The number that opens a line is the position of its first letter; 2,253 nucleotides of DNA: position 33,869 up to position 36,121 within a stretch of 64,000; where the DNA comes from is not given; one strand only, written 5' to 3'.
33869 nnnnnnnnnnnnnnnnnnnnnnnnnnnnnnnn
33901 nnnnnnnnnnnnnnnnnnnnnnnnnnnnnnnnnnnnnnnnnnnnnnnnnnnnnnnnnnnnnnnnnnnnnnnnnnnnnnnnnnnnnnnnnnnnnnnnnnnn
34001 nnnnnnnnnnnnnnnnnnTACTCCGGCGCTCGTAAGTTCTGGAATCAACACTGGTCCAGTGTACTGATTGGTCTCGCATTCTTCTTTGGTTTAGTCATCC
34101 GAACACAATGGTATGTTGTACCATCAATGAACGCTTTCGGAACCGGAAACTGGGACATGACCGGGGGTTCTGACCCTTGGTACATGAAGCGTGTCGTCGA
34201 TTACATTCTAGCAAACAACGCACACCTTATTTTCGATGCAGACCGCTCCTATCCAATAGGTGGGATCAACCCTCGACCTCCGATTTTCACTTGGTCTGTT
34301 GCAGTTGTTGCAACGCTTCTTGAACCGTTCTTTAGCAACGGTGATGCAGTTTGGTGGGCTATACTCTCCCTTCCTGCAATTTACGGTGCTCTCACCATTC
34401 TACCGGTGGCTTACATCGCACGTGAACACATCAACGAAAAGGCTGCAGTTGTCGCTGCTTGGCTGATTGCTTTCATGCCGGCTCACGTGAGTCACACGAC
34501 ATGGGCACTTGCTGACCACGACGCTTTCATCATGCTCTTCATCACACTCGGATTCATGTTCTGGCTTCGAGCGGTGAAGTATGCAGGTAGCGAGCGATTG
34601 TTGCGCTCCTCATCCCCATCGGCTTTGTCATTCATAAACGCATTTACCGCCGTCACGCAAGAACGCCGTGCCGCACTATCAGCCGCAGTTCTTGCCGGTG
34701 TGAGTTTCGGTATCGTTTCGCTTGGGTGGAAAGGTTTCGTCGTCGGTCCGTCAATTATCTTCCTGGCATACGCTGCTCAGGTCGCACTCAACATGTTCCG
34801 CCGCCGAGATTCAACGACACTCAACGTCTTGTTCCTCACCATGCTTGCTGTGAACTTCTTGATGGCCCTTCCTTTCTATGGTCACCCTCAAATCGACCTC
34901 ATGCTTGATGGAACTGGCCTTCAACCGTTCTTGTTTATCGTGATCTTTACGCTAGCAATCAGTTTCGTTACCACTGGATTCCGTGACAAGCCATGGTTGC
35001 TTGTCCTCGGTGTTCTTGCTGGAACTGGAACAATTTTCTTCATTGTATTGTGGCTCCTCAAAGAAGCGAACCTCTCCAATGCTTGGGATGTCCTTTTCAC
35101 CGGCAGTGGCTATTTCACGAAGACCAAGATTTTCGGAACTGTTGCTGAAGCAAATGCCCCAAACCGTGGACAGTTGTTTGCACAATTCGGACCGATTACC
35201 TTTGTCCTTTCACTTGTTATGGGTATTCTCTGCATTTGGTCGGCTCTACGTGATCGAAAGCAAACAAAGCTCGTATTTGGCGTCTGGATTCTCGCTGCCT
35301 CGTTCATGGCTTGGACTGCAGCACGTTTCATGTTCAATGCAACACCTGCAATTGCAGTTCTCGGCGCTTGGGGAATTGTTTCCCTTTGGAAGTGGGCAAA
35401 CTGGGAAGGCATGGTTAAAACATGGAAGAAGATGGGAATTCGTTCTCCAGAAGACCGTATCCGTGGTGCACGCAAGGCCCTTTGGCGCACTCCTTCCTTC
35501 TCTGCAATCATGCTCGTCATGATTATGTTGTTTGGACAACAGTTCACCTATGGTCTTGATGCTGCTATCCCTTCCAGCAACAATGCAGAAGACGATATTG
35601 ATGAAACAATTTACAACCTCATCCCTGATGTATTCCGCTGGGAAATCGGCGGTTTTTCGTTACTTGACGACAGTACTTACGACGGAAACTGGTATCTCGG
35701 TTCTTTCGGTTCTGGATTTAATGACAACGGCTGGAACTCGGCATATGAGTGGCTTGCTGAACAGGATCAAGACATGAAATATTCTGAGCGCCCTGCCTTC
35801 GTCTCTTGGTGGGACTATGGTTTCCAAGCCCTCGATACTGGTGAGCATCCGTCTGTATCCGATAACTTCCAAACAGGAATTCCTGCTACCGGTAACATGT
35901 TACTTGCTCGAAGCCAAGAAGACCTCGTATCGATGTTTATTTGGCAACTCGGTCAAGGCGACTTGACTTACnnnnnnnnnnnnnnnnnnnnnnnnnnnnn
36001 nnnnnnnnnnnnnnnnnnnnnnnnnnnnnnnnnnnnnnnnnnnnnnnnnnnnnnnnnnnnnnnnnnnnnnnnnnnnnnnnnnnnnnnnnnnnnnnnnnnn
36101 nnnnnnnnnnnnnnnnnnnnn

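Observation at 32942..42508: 3207-aa oligosaccharyltransferase: AglB/STT3 core embedded in a giant multidomain surface protein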

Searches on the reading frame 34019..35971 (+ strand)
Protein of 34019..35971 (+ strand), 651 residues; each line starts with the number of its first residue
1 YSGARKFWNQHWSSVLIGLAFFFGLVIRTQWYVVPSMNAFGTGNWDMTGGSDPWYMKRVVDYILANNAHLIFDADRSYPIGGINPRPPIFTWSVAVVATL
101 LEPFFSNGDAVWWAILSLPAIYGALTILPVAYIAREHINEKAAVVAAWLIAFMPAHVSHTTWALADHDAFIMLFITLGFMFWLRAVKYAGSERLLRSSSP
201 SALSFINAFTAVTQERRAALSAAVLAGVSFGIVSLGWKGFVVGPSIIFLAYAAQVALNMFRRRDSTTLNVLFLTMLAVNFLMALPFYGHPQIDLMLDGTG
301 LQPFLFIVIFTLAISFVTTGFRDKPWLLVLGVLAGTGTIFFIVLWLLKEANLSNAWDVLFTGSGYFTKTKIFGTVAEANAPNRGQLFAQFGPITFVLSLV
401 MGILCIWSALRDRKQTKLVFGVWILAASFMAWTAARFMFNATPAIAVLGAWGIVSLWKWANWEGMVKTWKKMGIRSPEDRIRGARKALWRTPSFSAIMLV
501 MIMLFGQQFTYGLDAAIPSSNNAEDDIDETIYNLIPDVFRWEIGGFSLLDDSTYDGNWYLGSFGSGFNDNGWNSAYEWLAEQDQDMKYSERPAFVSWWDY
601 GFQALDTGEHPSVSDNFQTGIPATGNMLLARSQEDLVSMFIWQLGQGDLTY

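Call 34: find_related_loci(query=A2, collection=genome_contigs, flank=10000)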
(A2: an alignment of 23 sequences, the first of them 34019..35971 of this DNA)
Query A2 (651 aa) in genome_contigs; peptide patterns used: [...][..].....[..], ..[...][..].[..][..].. (x = any residue, [..] = any of these).
600 stretches matched a pattern (row limit reached: there are more); 462 encode a relative of the query (tblastn E <= 1e-3); the best 80 are kept; 80 distinct loci.
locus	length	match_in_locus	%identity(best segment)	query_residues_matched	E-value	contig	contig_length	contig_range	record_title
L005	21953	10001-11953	98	1-651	0e+0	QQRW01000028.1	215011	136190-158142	MAG: Candidatus Poseidoniales archaeon isolate bin_112 U_43171-28, whole genome shotgun sequence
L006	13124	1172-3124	95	1-651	0e+0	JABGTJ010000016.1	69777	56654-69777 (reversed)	MAG: Methanobacteriota archaeon isolate SI034_bin128 k141_2377772, whole genome shotgun sequence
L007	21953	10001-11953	94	1-651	0e+0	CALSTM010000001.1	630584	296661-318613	MAG: Candidatus Poseidoniaceae archaeon isolate W_MB9_1 genome assembly, contig: contig_5650_W_MB9, whole genome shotgun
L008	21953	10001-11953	91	1-651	0e+0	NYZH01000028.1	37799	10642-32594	MAG: Methanobacteriota archaeon isolate ARS60 5958, whole genome shotgun sequence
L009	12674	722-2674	91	1-651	0e+0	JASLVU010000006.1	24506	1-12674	MAG: Candidatus Poseidoniaceae archaeon isolate ETNP17_MAG_7 NODE_6_length_24506_cov_2.487986, whole genome shotgun sequ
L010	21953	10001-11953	88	1-651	0e+0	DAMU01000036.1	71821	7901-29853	MAG TPA_asm: Euryarchaeota archaeon UBA91 UBA91_contig_19067, whole genome shotgun sequence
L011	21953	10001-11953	87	1-651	0e+0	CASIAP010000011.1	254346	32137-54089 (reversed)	MAG: Candidatus Poseidoniaceae archaeon isolate FRAM_WSC20_S10_SRF_bin_132_1 genome assembly, contig: FRAM_WSC20_S10_SW_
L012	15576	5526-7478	87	1-651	0e+0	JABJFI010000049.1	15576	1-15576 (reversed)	MAG: Methanobacteriota archaeon isolate SI074_bin121 k141_1981180, whole genome shotgun sequence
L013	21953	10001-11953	87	1-651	0e+0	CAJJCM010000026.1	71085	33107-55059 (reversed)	uncultured Candidatus Poseidoniales archaeon isolate FRAM18_bin092 genome assembly, contig: FRAM17_bin092-26, whole geno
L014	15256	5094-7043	88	2-651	0e+0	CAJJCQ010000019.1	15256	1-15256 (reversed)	uncultured Candidatus Poseidoniales archaeon isolate FRAM18_bin097 genome assembly, contig: FRAM17_bin097-19, whole geno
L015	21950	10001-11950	87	2-651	0e+0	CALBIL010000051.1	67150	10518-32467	MAG TPA_asm: uncultured euryarchaeote isolate ERR2206762_bin.189_CONCOCT_v1.1_MAG genome assembly, contig: ERZ887853.95,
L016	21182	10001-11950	81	2-651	0e+0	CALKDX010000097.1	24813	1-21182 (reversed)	MAG: Candidatus Poseidoniaceae archaeon isolate S4_Bin_Bin_159_sub_1 genome assembly, contig: c_000000732264, whole geno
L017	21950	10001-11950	80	2-651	0e+0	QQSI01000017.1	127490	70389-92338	MAG: Candidatus Poseidoniales archaeon isolate bin_35 U_43220-17, whole genome shotgun sequence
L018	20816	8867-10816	79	2-651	0e+0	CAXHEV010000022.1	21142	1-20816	MAG TPA_asm: uncultured Candidatus Poseidoniales archaeon isolate SRR12480315_binner12_Refined_19 genome assembly, conti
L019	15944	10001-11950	78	2-651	0e+0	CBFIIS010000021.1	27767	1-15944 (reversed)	MAG: Candidatus Poseidoniaceae archaeon isolate Co_bin_798_indstr genome assembly, contig: Co_bin_798_indstr_c21, whole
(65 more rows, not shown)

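Call 39: search_solved_structures(query=A2, max_evalue=0.01, show_alignments=2)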
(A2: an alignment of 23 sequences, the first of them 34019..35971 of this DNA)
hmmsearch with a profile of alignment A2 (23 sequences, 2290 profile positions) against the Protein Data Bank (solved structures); distinct sequences matched with E-value up to 0.01: 15.
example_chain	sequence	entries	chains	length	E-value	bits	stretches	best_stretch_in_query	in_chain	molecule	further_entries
3waj_A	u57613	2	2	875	1.1e-32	115.6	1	38-345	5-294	Transmembrane oligosaccharyl transferase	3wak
5gmy_A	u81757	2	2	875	1.1e-32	115.6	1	38-345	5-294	Transmembrane oligosaccharyl transferase, putative | Dolichyl-phosphooligosaccharide-protein glycotransferase 3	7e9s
9c7v_B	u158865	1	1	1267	1.3e-25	92.2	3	1113-1384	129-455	BOS complex subunit NOMO2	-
3vu0_A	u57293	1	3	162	1.2e-12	49.1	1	589-658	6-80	Putative uncharacterized protein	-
3vgp_A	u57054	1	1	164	5.2e-11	43.8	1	588-658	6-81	Transmembrane oligosaccharyl transferase, putative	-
8i9p_Lh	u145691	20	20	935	5.4e-10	40.4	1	155-220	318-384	dolichyl-diphosphooligosaccharide--protein glycotransferase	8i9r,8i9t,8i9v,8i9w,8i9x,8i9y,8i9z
6s7o_A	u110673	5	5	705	6.6e-10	40.1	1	147-221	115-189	Dolichyl-diphosphooligosaccharide--protein glycosyltransferase subunit STT3A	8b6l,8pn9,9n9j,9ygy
6ftj_5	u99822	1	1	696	6.7e-10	40.1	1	147-221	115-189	Dolichyl-diphosphooligosaccharide--protein glycosyltransferase subunit STT3A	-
6ftg_5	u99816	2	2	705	6.8e-10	40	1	147-221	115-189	Dolichyl-diphosphooligosaccharide--protein glycosyltransferase subunit STT3A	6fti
6s7t_A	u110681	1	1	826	9.7e-10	39.5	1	128-498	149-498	Dolichyl-diphosphooligosaccharide--protein glycosyltransferase subunit STT3B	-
6c26_A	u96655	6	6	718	1.5e-09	38.9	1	149-219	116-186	Dolichyl-diphosphooligosaccharide--protein glycosyltransferase subunit STT3 | Dolichyl-diphosphooligosaccharide--protein glycotransferase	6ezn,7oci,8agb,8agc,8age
9c7u_B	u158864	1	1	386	1.4e-05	25.7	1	1071-1207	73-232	BOS complex subunit NOMO2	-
5ogl_A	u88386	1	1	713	0.0028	18.1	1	148-211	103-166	Undecaprenyl-diphosphooligosaccharide--protein glycotransferase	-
6gxc_A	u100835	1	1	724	0.0028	18.1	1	148-211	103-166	Undecaprenyl-diphosphooligosaccharide--protein glycotransferase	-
3rce_A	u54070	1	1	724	0.0028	18.1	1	148-211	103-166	Oligosaccharide transferase to N-glycosylate proteins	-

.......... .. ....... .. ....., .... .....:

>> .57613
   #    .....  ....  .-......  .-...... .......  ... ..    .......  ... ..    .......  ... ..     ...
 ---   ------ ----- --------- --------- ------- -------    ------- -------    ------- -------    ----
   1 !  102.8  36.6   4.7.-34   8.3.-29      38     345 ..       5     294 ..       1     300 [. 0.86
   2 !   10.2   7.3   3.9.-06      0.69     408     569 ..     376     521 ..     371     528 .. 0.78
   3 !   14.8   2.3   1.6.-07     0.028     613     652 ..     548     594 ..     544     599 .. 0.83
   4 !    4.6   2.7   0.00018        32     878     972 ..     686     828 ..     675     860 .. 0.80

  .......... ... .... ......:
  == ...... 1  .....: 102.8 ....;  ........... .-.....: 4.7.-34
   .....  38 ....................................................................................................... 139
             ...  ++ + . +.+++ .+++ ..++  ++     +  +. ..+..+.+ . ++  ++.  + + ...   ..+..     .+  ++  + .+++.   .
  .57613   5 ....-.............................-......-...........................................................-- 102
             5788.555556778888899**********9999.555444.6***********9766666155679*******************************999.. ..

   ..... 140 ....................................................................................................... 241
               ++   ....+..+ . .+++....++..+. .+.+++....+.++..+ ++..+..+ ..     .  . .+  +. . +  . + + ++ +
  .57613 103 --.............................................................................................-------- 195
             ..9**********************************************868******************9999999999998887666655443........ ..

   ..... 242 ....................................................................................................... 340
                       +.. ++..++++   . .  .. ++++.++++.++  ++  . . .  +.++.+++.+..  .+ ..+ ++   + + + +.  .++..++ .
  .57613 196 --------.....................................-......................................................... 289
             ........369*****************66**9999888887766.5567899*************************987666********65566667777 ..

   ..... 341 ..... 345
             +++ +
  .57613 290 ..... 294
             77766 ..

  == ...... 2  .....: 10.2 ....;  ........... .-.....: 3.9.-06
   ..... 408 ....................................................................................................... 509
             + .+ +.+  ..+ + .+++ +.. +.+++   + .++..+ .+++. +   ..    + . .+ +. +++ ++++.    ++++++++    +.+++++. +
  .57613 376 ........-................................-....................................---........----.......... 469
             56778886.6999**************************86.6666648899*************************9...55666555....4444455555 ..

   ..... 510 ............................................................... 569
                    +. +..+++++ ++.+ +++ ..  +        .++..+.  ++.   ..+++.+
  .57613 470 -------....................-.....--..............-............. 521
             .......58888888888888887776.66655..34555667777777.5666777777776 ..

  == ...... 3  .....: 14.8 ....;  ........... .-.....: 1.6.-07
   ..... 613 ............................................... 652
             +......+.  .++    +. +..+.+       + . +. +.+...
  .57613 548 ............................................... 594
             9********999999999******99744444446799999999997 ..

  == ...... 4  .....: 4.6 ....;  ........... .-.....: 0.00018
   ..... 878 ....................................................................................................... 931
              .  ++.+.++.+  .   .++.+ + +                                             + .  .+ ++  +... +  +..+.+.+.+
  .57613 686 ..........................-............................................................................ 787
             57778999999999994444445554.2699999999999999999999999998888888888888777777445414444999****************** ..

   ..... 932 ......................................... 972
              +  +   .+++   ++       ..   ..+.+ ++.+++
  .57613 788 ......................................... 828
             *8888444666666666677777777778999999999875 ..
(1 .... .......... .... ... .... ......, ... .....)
